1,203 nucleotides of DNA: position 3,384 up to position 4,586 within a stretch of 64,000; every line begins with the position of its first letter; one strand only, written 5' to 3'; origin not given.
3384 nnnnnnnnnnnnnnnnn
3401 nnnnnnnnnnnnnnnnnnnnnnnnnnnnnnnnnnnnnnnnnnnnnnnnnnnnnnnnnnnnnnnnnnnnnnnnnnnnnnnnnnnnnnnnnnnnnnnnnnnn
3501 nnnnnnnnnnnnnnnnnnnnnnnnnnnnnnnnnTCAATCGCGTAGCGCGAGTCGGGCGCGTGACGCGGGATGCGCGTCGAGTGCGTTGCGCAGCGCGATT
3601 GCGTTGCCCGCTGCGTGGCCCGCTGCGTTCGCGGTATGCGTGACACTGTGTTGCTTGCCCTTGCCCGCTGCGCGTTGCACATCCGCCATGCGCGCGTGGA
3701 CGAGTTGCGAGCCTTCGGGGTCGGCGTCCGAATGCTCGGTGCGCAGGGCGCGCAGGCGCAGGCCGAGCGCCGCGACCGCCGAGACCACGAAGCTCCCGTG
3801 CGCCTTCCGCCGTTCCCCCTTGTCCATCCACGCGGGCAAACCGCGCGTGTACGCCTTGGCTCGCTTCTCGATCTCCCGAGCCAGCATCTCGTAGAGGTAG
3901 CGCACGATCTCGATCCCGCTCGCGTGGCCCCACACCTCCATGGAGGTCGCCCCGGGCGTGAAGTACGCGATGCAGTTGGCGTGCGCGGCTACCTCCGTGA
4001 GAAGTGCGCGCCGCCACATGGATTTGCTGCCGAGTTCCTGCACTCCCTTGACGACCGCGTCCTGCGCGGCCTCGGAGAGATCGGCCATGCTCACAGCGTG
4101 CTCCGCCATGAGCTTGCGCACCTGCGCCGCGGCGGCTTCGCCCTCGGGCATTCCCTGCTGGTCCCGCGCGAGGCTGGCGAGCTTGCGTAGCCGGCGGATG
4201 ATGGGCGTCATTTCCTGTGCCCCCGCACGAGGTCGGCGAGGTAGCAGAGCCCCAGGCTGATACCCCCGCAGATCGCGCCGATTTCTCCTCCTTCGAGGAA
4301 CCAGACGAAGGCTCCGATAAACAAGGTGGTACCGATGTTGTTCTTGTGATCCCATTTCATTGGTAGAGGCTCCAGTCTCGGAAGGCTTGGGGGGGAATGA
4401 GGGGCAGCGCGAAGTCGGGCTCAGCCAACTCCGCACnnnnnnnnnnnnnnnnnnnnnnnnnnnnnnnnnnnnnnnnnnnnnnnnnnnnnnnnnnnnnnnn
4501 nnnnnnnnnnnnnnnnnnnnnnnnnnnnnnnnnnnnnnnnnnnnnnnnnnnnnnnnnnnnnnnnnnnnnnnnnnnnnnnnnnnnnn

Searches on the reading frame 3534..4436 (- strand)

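Call 28: search_protein_families(library=pfam, proteins=[window:3534-4436:-], max_evalue=0.01)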
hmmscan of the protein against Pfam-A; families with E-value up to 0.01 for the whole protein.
window:3534-4436:- (300 aa): 2 families
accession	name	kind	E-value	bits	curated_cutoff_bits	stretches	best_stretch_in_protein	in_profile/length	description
PF23771.1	DUF7168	-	3.6e-12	46.6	25.5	1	127-253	7-135/140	Domain of unknown function (DUF7168)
PF10979.13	DUF2786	-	5.8e-07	29.8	23.9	1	79-117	2-40/40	Protein of unknown function (DUF2786)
